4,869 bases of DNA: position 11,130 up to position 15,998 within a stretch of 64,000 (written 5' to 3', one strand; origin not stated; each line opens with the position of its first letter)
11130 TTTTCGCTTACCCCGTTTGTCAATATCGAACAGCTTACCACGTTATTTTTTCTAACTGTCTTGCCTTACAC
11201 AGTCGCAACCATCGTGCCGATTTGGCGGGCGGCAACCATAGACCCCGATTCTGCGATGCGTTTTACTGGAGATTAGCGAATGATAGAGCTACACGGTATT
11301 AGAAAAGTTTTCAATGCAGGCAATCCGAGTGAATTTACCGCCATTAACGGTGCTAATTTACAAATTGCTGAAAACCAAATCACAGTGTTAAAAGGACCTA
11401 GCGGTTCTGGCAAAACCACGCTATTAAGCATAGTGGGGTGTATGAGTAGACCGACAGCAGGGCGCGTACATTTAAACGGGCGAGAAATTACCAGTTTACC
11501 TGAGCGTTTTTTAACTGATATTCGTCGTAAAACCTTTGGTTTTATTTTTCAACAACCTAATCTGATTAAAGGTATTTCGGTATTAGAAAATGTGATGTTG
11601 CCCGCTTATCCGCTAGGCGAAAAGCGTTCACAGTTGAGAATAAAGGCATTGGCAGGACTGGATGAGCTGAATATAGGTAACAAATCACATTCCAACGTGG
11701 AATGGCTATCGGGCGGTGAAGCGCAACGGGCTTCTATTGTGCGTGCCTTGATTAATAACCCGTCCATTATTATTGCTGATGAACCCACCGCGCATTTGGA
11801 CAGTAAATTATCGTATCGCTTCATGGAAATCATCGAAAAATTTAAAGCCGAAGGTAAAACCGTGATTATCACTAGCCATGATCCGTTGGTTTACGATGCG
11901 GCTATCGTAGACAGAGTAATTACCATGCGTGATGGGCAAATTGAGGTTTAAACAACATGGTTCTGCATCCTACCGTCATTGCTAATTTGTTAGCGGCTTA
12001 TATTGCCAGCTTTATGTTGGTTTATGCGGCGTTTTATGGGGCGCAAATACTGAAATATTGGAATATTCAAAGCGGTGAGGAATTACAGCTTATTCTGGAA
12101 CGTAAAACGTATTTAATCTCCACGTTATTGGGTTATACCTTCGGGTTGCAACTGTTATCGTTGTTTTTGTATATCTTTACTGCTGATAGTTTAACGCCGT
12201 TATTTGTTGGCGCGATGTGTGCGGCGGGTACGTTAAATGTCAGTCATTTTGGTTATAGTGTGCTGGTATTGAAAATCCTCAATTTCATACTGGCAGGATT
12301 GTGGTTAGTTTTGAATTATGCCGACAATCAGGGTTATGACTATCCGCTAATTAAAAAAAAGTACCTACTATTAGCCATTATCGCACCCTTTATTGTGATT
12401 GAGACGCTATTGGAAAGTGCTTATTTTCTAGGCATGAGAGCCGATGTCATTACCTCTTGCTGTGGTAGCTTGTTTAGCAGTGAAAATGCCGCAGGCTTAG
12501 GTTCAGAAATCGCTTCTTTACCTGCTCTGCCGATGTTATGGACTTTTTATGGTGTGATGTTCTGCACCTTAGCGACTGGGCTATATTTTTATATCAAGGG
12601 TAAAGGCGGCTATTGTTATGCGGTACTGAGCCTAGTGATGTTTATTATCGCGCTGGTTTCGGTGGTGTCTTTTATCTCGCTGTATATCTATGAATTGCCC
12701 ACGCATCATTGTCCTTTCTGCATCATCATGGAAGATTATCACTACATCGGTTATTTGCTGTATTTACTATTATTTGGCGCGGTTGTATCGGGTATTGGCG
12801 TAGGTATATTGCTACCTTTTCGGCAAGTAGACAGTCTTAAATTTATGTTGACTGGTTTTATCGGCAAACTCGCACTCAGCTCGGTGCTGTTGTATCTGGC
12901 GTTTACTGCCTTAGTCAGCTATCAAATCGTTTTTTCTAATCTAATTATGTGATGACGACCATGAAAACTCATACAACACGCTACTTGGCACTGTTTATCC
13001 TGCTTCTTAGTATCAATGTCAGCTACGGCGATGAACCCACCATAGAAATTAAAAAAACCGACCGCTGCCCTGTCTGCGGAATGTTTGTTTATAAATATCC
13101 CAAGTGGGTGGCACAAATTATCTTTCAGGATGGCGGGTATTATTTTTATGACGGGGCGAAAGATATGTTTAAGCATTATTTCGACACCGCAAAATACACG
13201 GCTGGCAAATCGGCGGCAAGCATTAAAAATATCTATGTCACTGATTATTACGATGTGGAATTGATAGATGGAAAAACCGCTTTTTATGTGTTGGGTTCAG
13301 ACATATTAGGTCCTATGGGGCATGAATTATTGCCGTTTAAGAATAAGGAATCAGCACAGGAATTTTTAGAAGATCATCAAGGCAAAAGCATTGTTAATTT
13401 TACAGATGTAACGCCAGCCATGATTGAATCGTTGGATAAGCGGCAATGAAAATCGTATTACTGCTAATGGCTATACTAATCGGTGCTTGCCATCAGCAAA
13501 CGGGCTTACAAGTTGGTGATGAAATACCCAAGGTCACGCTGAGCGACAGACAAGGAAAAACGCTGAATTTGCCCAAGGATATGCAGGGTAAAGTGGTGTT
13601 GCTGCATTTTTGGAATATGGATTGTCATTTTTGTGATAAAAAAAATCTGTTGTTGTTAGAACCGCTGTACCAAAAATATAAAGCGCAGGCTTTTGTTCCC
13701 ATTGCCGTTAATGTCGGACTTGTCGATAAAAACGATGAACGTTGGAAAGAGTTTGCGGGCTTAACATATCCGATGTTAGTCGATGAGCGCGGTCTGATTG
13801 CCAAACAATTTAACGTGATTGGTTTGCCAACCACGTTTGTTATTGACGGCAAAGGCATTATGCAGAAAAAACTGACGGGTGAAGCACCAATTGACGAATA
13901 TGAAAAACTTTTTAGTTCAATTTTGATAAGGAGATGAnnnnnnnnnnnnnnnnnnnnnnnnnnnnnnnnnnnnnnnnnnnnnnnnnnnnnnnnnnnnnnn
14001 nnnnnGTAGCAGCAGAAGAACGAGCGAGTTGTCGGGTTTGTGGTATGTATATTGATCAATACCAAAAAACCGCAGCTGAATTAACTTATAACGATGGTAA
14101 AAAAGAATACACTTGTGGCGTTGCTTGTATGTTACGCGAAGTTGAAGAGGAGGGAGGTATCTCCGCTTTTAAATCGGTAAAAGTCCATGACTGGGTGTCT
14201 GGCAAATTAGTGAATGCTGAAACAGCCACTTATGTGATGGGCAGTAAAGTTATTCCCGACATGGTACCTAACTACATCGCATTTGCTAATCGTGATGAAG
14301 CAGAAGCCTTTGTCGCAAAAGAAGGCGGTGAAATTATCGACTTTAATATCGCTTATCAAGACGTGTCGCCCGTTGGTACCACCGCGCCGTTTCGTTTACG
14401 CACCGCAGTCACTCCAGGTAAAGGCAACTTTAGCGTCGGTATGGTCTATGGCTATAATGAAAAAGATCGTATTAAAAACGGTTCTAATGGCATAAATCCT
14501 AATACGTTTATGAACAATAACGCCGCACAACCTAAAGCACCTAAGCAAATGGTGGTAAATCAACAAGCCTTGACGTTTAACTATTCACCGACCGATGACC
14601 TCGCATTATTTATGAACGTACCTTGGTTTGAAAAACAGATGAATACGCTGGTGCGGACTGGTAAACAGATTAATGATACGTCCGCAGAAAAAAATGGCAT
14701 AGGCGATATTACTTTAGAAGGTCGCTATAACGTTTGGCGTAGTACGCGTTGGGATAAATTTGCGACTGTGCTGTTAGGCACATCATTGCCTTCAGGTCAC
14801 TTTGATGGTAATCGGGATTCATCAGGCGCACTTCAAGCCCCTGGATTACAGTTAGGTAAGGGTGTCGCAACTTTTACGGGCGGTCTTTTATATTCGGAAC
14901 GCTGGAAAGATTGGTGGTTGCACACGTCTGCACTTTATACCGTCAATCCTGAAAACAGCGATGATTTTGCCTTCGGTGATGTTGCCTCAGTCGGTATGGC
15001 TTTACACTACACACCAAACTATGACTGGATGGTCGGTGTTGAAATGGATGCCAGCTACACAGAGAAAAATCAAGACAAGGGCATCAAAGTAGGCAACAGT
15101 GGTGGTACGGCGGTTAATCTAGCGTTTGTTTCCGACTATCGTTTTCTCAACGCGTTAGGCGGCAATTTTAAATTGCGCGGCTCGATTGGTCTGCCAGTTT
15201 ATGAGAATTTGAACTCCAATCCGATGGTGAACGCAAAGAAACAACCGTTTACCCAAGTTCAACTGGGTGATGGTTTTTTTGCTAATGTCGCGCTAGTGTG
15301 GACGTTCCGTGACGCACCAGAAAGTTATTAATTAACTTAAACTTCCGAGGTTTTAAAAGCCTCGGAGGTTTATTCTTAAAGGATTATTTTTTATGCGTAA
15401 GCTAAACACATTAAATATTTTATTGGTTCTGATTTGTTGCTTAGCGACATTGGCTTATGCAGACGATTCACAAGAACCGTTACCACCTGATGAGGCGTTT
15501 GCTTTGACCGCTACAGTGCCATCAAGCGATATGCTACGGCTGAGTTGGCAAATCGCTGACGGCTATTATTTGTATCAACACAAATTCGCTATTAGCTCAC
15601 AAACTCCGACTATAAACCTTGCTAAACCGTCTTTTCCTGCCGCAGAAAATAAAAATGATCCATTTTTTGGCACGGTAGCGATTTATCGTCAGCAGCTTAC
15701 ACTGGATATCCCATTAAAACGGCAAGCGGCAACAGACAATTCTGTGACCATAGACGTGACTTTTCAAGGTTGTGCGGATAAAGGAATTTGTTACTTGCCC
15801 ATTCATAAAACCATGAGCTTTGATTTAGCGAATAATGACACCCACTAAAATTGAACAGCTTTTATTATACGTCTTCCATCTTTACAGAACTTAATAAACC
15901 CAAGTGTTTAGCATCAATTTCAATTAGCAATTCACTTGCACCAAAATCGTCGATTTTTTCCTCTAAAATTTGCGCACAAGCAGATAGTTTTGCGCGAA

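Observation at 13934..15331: NosL-like metal-binding domain fused to an outer-membrane beta-barrel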

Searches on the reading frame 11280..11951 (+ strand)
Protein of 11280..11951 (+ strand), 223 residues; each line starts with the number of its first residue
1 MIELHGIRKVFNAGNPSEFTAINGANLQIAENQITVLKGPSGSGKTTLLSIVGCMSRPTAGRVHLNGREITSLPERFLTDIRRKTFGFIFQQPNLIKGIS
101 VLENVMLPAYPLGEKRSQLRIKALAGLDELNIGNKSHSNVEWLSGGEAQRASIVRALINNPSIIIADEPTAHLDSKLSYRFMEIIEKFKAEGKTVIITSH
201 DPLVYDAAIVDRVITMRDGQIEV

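Call 3: search_protein_families(library=pfam, proteins=[window:11280-11951:+], max_evalue=0.01)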
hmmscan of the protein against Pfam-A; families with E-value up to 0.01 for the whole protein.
window:11280-11951:+ (223 aa): 9 families
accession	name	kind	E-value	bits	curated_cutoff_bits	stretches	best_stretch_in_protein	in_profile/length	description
PF00005.33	ABC_tran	-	2.4e-29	103.1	25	1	23-171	2-137/137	ABC transporter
PF13304.12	AAA_21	-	4.5e-13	50.4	27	2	161-204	259-302/304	AAA domain, putative AbiEii toxin, Type IV TA system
PF02463.25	SMC_N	-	4.8e-05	23.3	40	0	142-218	136-216/220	RecF/RecN/SMC N terminal domain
PF25199.1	nSTAND_NTPase5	-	0.00023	21.5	34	1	31-73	40-83/145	Novel STAND NTPase 5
PF13555.12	AAA_29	-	0.00064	19.9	27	1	23-49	13-39/61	P-loop containing region of AAA domain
PF00004.35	AAA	-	0.0018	19.1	21.2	0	36-213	2-123/131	ATPase family associated with various cellular activities (AAA)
PF13175.12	AAA_15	-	0.0031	17.6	32.1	0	159-202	327-371/374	AAA ATPase domain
PF20720.3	nSTAND3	-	0.0051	17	27.2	0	25-50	10-35/155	Novel STAND NTPase 3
PF13604.12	AAA_30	-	0.0068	16.6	27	0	31-53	17-39/191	AAA domain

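Call 5: search_protein_families(library=ncbifam, proteins=[window:11280-11951:+], max_evalue=0.01)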
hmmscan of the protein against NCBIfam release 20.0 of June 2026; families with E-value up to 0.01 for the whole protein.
window:11280-11951:+ (223 aa): 197 families (the best 25 are shown)
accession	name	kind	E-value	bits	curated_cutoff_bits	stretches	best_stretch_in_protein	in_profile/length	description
NF007826.0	PRK10535.1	equivalog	7.1e-50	169.9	966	1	2-221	5-221/648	macrolide ABC transporter ATP-binding protein/permease MacB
TIGR02211.1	LolD_lipo_ex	equivalog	1.2e-49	168.8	307.75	1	2-221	2-219/221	lipoprotein-releasing ABC transporter ATP-binding protein LolD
TIGR02673.1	FtsE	equivalog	3.2e-49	167.5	264.85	1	1-220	1-214/214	cell division ATP-binding protein FtsE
TIGR02982.1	heterocyst_DevA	subfamily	7.1e-46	156.5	295.8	1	2-222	2-220/220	ABC exporter ATP-binding subunit, DevA family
TIGR03608.1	L_ocin_972_ABC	subfamily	1e-44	152.5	254.85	1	20-215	12-205/206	putative bacteriocin export ABC transporter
TIGR02315.1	ABC_phnC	equivalog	4.2e-43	147.5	266.1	1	1-221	1-224/243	phosphonate ABC transporter ATP-binding protein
NF038007.1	ABC_ATP_DarD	equivalog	1.3e-41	142.5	375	1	1-221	1-218/218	darobactin export ABC transporter ATP-binding protein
TIGR01188.1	drrA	subfamily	3.4e-37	128.4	312.45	1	18-221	5-202/302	daunorubicin resistance ABC transporter, ATP-binding protein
NF007879.0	PRK10584.1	equivalog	9.3e-37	126.9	336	1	2-221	7-224/228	putative ABC transporter ATP-binding protein YbbA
NF008639.0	PRK11629.1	equivalog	7e-36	123.8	360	1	25-221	29-224/234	lipoprotein-releasing ABC transporter ATP-binding protein LolD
TIGR01186.1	proV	subfamily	2.2e-35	122.4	326.6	1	20-221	7-208/363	betaine/proline/choline family ABC transporter ATP-binding protein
TIGR02857.1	CydD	equivalog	3.5e-35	122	435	1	18-215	335-528/529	thiol reductant ABC exporter subunit CydD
TIGR04521.1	ECF_ATPase_2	equivalog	1.2e-34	119.7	330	1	2-221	1-223/279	energy-coupling factor transporter ATPase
NF040933.2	ABC_arch_GlcV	equivalog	1e-33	116.7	450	1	2-221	3-220/357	glucose ABC transporter ATP-binding protein GlcV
TIGR03265.1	PhnT2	equivalog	3.2e-33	115.4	457.7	1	3-222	6-214/353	putative 2-aminoethylphosphonate ABC transporter ATP-binding protein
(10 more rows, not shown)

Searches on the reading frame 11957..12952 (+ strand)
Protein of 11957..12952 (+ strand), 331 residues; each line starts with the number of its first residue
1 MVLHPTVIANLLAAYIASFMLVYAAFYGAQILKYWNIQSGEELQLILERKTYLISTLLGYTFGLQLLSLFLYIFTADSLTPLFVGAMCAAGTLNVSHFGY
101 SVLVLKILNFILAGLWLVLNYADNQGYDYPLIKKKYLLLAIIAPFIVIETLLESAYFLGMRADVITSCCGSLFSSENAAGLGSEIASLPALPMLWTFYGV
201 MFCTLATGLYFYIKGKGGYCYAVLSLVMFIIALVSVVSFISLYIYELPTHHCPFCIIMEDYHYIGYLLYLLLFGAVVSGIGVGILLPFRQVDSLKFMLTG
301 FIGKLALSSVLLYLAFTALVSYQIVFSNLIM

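Call 3: search_protein_families(library=pfam, proteins=[window:11957-12952:+], max_evalue=0.01)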
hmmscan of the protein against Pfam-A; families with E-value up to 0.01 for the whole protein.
window:11957-12952:+ (331 aa): 0 families

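Call 5: search_protein_families(library=ncbifam, proteins=[window:11957-12952:+], max_evalue=0.01)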
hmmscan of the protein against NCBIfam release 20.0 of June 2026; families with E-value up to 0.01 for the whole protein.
window:11957-12952:+ (331 aa): 0 families

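Call 32: search_protein_families(library=pfam, proteins=[window:11957-12952:+], max_evalue=10)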
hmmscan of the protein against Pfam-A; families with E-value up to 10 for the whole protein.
window:11957-12952:+ (331 aa): 0 families

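Call 33: search_solved_structures(query=window:11957-12952:+, max_evalue=10)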
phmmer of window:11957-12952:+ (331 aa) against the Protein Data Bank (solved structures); distinct sequences matched with E-value up to 10: 0.

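Call 41: find_homologous_proteins(query=window:11957-12952:+, max_evalue=0.001)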
Query window:11957-12952:+ (331 aa): 5593 proteins with E <= 0.001 among 8000 candidates; the best 120 are listed.
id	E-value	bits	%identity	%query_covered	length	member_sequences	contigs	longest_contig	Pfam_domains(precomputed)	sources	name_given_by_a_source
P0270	4.2e-204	695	99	100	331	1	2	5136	-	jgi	-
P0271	3.3e-188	643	89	100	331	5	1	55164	-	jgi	jgi:hypothetical protein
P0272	1.6e-184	631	89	100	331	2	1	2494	-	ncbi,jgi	-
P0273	7.6e-180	616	84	100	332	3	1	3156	-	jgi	jgi:hypothetical protein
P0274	2.0e-171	588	81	100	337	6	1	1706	-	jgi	-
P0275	6.1e-171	586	81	100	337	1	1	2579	-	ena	-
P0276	4.7e-170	583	83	100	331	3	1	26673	-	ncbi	ncbi:MAG: hypothetical protein ACXWT3_07945 [Methylococcaceae bacterium]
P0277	1.7e-168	578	80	100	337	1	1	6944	-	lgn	-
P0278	1.8e-168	578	81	100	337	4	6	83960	-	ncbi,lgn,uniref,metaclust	ncbi:hypothetical protein [Methylobacter sp.]|uniref:hypothetical protein n=1 Tax=Methylobacter sp. 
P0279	4.3e-168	577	80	100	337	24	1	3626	-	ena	-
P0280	4.6e-168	577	79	100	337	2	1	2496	-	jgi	jgi:hypothetical protein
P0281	1.3e-167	575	80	100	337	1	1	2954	-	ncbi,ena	-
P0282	1.8e-167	575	79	100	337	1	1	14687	-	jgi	jgi:hypothetical protein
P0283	2.5e-167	574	79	100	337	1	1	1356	-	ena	-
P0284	3.9e-167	574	79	100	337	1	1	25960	-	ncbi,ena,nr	ncbi:MAG: hypothetical protein LUQ11_11260 [Methylococcaceae bacterium]|nr:hypothetical protein [Met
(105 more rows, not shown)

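Call 61: predict_structure(alignment_id=A3)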
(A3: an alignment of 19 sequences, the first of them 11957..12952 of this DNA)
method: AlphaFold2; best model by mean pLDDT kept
length: 331 residues; sequences in the alignment: 19
mean_pLDDT: 54.5   pTM: 0.50
mean pLDDT of the five models: 54.5, 52.3, 44.3, 42.6, 42.6
residues with pLDDT >= 90: 7; 70-90: 56; 50-70: 121; < 50: 147
segments of 3 or more residues with pLDDT < 50: 1-19, 35-38, 40-52, 59-61, 66-103, 153-186, 240-264, 327-331
pLDDT, mean of each block of 10 residues (from residue 1): 38 47 55 51 46 49 47 36 30 32 52 58 55 63 59 45 29 36 48 78 90 85 79 60 39 40 50 63 68 67 76 77 54 29
secondary structure, 60 per line:
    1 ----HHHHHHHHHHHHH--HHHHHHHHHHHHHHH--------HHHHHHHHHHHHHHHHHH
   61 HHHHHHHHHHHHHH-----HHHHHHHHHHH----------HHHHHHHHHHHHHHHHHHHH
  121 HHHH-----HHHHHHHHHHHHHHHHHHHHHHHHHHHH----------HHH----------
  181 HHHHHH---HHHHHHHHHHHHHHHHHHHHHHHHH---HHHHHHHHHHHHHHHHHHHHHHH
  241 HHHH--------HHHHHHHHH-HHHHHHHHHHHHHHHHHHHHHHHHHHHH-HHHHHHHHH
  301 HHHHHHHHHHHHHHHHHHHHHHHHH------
elements in order: H5-17 H20-34 H43-74 H80-90 H101-124 H130-157 H181-186 H190-214 H218-244 H253-261 H263-290 H292-325

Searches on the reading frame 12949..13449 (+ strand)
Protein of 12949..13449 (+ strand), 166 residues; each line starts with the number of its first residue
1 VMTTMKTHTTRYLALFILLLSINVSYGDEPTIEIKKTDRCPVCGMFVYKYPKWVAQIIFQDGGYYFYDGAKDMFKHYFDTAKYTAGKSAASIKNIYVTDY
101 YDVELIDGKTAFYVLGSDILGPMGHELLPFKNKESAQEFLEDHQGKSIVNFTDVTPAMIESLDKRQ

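Call 3: search_protein_families(library=pfam, proteins=[window:12949-13449:+], max_evalue=0.01)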
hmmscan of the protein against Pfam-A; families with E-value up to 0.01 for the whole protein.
window:12949-13449:+ (166 aa): 1 family
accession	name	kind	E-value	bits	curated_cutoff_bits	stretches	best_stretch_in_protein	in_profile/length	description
PF05573.18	NosL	-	2.2e-34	119.1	24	1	32-159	2-131/131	NosL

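Call 5: search_protein_families(library=ncbifam, proteins=[window:12949-13449:+], max_evalue=0.01)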
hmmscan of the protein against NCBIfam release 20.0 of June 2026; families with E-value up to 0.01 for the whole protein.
window:12949-13449:+ (166 aa): 0 families

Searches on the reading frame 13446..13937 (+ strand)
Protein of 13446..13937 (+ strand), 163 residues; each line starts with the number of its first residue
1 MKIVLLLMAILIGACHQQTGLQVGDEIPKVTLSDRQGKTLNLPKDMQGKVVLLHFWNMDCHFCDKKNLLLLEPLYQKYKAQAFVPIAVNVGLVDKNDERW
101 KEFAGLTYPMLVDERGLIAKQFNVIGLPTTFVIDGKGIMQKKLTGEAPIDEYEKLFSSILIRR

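Call 3: search_protein_families(library=pfam, proteins=[window:13446-13937:+], max_evalue=0.01)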
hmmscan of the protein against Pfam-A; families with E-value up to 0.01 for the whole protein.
window:13446-13937:+ (163 aa): 4 families
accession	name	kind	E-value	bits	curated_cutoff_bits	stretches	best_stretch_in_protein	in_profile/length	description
PF00578.27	AhpC-TSA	-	5.1e-20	72.1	26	1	23-141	1-123/124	AhpC/TSA family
PF08534.16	Redoxin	-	1.3e-16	61.1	26.6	1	22-152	1-144/148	Redoxin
PF13098.12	Thioredoxin_2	-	6.1e-11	43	27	1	47-155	4-103/104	Thioredoxin-like domain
PF13905.12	Thioredoxin_8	-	1e-09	39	27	1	48-137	1-92/94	Thioredoxin-like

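Call 5: search_protein_families(library=ncbifam, proteins=[window:13446-13937:+], max_evalue=0.01)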
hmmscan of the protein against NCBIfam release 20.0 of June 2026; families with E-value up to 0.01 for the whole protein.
window:13446-13937:+ (163 aa): 13 families
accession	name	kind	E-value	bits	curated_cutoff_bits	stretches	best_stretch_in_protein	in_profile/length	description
NF002854.0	PRK03147.1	subfamily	2.3e-24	86.2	170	1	8-159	23-172/176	thiol-disulfide oxidoreductase ResA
NF041202.1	StoA_CxxC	exception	2.8e-15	56.6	210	1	6-146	13-151/163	endospore biogenesis thiol-disulfide oxidoreductase StoA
NF047696.1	ThlDiSintTplARhiz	equivalog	4.9e-10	39.5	230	1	26-148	76-202/219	thiol:disulfide interchange protein TlpA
TIGR00385.1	dsbE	subfamily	1.8e-09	37.5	123.15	1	23-156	36-167/173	DsbE family thiol:disulfide interchange protein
NF041054.1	WAxxUGC_long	equivalog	4.1e-09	36.2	300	1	25-141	82-196/354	ResA-like WAxxUGC motif-containing protein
NF011941.0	PRK15412.1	equivalog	3.2e-08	33.3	359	1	24-147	42-163/185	thiol:disulfide interchange protein DsbE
NF010625.0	PRK14018.1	equivalog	3.6e-06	25.8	522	1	20-146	31-159/521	bifunctional peptide-methionine (S)-S-oxide reductase MsrA/peptide-methionine (R)-S-oxide reductase MsrB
NF006960.0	PRK09437.1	equivalog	6.1e-06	26.2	140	1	20-127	3-108/156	thioredoxin-dependent thiol peroxidase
NF038285.1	deiodinase_rel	hypoth_equivalog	0.00057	19.4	250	1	11-82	168-237/347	deiodinase family protein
TIGR02661.1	MauD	equivalog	0.0017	17.9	188.6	1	12-142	37-162/189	methylamine dehydrogenase accessory protein MauD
NF011576.0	PRK15000.1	subfamily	0.0041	16.8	301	0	39-146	25-144/200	peroxiredoxin C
NF009668.0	PRK13189.1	equivalog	0.0083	15.4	211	0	19-125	8-118/224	peroxiredoxin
TIGR03137.1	AhpC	equivalog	0.0084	15.9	272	0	44-141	27-133/187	alkyl hydroperoxide reductase subunit C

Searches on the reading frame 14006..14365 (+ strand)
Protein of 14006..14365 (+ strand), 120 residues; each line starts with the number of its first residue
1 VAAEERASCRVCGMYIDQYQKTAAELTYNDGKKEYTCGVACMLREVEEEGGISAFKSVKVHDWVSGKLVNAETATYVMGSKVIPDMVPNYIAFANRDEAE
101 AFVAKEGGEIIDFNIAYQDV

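Call 32: search_protein_families(library=pfam, proteins=[window:14006-14365:+], max_evalue=10)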
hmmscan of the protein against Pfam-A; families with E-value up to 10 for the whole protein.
window:14006-14365:+ (120 aa): 3 families
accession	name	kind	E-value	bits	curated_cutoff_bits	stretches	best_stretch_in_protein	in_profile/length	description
PF05573.18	NosL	-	1.8e-20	74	24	1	3-114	4-124/131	NosL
PF00293.34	NUDIX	-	0.039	14.4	21.1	1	40-66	46-71/134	NUDIX domain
PF24461.1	DUF7576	-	0.13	12.6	27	1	3-41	14-54/60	Family of unknown function (DUF7576)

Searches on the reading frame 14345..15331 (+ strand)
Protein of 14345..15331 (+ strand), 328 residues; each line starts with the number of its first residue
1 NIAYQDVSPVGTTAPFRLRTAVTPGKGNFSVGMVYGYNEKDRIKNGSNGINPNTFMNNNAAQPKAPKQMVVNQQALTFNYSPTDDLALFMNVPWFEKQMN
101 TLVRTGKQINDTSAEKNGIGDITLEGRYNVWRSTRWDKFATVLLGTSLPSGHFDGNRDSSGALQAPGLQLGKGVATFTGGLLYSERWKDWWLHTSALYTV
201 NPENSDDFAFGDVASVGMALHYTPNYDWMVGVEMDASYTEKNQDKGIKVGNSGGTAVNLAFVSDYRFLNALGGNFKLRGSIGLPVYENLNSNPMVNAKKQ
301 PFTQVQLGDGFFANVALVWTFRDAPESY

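Call 32: search_protein_families(library=pfam, proteins=[window:14345-15331:+], max_evalue=10)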
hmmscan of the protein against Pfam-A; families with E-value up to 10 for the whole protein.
window:14345-15331:+ (328 aa): 1 family
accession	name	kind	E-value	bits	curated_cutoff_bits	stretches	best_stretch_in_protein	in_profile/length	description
PF13557.12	Phenol_MetA_deg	-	3.3e-07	31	22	1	73-252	22-196/242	Putative MetA-pathway of phenol degradation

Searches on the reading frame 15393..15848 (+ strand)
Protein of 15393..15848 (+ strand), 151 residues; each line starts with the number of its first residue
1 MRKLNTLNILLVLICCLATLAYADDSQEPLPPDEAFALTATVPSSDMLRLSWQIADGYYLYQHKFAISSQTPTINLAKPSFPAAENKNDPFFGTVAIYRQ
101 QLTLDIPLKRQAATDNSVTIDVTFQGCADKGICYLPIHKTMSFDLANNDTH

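Call 3: search_protein_families(library=pfam, proteins=[window:15393-15848:+], max_evalue=0.01)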
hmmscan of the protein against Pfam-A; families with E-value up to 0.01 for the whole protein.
window:15393-15848:+ (151 aa): 1 family
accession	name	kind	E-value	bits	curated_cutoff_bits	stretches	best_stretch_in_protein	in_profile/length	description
PF11412.14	DsbD_N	-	1.6e-32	112.4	25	1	27-143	2-117/119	Thiol:disulfide interchange protein DsbD, N-terminal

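Call 5: search_protein_families(library=ncbifam, proteins=[window:15393-15848:+], max_evalue=0.01)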
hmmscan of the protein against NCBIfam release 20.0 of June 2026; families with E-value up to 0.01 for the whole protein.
window:15393-15848:+ (151 aa): 1 family
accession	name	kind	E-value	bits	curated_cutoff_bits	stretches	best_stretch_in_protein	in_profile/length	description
NF001419.0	PRK00293.1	subfamily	1.1e-34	120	330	1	1-145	2-140/574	protein-disulfide reductase DsbD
